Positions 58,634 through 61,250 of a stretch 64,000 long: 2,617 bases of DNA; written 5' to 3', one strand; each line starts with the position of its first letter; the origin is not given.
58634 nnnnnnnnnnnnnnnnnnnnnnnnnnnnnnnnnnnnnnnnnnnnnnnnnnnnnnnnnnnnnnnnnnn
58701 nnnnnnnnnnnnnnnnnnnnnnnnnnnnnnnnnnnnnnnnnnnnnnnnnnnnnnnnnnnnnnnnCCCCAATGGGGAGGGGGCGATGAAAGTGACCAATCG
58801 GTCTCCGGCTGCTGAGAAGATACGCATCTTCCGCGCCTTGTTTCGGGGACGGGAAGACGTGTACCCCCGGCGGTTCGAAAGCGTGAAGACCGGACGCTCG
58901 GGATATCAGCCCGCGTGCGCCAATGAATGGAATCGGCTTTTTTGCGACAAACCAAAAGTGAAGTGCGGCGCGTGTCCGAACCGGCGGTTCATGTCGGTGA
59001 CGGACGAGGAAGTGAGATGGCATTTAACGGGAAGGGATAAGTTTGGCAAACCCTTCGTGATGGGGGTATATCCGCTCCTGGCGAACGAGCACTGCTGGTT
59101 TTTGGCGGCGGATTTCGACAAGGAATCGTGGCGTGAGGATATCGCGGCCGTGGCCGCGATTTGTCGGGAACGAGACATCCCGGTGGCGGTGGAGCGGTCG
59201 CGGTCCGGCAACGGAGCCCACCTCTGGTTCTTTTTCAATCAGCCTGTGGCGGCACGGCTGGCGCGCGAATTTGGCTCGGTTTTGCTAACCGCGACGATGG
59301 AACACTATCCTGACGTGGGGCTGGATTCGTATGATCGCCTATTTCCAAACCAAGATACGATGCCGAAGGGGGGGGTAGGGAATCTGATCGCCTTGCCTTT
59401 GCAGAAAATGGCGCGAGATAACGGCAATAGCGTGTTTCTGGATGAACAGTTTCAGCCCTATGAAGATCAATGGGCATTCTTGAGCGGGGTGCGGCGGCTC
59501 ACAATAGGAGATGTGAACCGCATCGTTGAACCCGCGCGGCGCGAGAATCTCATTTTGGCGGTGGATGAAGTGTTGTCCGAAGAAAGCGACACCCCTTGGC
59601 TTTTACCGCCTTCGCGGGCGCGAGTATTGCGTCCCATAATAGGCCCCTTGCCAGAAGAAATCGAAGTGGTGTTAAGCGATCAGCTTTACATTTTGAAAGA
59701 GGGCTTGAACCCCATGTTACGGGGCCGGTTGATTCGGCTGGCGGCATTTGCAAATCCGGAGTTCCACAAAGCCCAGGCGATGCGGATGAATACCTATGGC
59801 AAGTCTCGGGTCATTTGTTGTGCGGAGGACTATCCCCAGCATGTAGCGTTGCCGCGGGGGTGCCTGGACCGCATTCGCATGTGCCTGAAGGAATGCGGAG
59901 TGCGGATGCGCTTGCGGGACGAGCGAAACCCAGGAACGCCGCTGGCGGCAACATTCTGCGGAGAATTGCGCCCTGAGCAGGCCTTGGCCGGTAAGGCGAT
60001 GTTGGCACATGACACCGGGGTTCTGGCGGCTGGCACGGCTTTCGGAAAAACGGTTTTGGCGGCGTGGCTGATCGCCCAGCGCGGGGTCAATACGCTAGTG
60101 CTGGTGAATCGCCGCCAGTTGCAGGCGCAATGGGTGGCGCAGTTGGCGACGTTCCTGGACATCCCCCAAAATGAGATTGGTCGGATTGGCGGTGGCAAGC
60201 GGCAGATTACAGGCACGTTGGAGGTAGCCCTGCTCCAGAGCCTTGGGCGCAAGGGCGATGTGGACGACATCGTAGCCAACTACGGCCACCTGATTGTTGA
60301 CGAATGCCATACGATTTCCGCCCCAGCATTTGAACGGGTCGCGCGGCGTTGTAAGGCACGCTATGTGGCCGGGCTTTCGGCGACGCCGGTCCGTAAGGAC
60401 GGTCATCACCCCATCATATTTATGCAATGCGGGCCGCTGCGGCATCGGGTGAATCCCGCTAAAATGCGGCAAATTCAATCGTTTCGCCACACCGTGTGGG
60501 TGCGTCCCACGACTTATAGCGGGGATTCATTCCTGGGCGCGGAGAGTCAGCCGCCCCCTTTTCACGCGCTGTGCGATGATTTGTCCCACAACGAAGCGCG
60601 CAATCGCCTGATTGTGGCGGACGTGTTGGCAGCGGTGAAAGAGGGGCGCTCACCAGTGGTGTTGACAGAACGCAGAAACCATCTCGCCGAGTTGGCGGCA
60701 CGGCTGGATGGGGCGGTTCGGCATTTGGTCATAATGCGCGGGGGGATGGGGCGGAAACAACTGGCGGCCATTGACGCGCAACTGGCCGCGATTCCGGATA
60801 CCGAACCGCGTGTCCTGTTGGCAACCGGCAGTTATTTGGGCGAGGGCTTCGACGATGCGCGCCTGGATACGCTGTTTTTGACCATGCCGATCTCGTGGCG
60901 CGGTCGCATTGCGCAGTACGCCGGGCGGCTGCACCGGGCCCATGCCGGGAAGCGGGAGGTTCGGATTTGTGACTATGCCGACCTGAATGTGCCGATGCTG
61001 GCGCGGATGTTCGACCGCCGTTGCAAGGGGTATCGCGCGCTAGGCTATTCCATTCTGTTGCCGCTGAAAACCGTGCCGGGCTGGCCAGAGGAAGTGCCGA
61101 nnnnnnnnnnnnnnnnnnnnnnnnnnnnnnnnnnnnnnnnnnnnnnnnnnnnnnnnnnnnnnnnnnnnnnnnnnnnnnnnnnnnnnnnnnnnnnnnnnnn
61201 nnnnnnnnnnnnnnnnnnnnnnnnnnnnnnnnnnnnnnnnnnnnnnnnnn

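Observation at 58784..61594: AEP primase-like + SF2 helicase + DUF559 nuclease in a single 936-aa protein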

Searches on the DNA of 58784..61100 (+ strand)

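Call 89: search_dna_similar(query=window:58784-61100:+, collection=ecoli_genomes, mode=distant, max_rows=8, max_evalue=0.001)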
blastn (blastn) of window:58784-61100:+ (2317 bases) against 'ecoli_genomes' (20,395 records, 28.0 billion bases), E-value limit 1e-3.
Records with a match: 736; places in all: 751; records where one place covers at least 80% of the query: 0.
Genomes with a match: 735 of 5426; with a place that covers at least 80% of the query: 0. Places per genome that has any: lowest 1, median 1, highest 2. On chromosomes: 745 places; on plasmids: 6.
Best place of each record, by identity: 60-80% 736.
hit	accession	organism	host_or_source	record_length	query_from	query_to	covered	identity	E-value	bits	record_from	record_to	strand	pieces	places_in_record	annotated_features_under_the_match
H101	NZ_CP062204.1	Escherichia coli strain C311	Cow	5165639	544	1086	13%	73.3%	7e-14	167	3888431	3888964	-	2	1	TOTE conflict system archaeo-eukaryotic primase domain-containing ...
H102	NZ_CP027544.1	Escherichia coli strain 2013C-3264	Homo sapiens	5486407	539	1089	13%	71.8%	1e-10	152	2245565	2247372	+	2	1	IS3-like element IS600 family transposase | DEAD/DEAH box helicase family protein | TOTE conflict system archaeo-eukaryotic primase domain-containing ...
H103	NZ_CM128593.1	Escherichia coli strain 100416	Homo sapiens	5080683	539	1089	13%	71.8%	1e-10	152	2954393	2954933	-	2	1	TOTE conflict system archaeo-eukaryotic primase domain-containing ...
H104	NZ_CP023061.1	Escherichia coli strain FORC_069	Homo sapiens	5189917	539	1089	13%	71.1%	5e-9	147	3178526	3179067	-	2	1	TOTE conflict system archaeo-eukaryotic primase domain-containing ...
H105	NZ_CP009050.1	Escherichia coli NCCP15648 strain NCCP15648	stool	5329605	539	1089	13%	71.1%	5e-9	147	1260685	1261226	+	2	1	TOTE conflict system archaeo-eukaryotic primase domain-containing ...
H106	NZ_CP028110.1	Escherichia coli O121 str. RM8352 strain RM8352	creek sediment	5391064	539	1089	13%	71.1%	5e-9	147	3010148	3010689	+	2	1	TOTE conflict system archaeo-eukaryotic primase domain-containing ...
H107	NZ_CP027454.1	Escherichia coli strain 2014C-4423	Homo sapiens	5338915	539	1089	13%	71.1%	5e-9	147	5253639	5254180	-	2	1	TOTE conflict system archaeo-eukaryotic primase domain-containing ...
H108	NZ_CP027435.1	Escherichia coli strain 2014C-3599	missing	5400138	539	1089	13%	71.1%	5e-9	147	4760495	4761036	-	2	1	TOTE conflict system archaeo-eukaryotic primase domain-containing ...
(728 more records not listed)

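Call 90: get_annotated_region(hit=H106, flank=6000)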
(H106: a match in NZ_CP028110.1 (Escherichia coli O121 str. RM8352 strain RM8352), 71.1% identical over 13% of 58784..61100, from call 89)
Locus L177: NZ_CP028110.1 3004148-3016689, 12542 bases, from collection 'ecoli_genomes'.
description: Escherichia coli O121 str. RM8352 chromosome, complete genome
organism: Escherichia coli O121 str. RM8352 strain RM8352 (NCBI taxid 1055543)
replicon: chromosome; assembly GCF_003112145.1
host: -; source: creek sediment; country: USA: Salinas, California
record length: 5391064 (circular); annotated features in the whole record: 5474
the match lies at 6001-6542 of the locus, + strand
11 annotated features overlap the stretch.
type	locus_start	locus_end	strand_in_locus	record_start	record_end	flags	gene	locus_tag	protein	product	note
CDS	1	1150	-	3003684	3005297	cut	-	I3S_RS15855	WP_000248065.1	hypothetical protein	-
CDS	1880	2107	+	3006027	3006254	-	-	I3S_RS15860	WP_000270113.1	helix-turn-helix transcriptional regulator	-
CDS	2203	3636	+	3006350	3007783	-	-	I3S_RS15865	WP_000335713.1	YfjI family protein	-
CDS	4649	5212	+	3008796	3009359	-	-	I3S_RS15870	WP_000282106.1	inovirus-type Gp2 protein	-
CDS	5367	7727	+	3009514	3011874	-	-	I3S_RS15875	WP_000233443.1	TOTE conflict system archaeo-eukaryotic primase domain-containing protein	-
CDS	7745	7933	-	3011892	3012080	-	-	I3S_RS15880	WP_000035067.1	hypothetical protein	-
CDS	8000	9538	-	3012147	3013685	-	-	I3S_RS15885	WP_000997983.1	IS66-like element ISEc8 family transposase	-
CDS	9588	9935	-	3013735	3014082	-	tnpB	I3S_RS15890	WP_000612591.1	IS66 family insertion sequence element accessory protein TnpB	TnpB, as the term is used for proteins encoded by IS66 family insertion elements, is considered an accessory protein, ...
CDS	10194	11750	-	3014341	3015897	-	tnpC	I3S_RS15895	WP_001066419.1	IS66 family transposase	-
CDS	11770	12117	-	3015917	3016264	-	tnpB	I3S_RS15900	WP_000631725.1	IS66 family insertion sequence element accessory protein TnpB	TnpB, as the term is used for proteins encoded by IS66 family insertion elements, is considered an accessory protein, ...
CDS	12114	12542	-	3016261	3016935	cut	tnpA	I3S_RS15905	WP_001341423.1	IS66-like element accessory protein TnpA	-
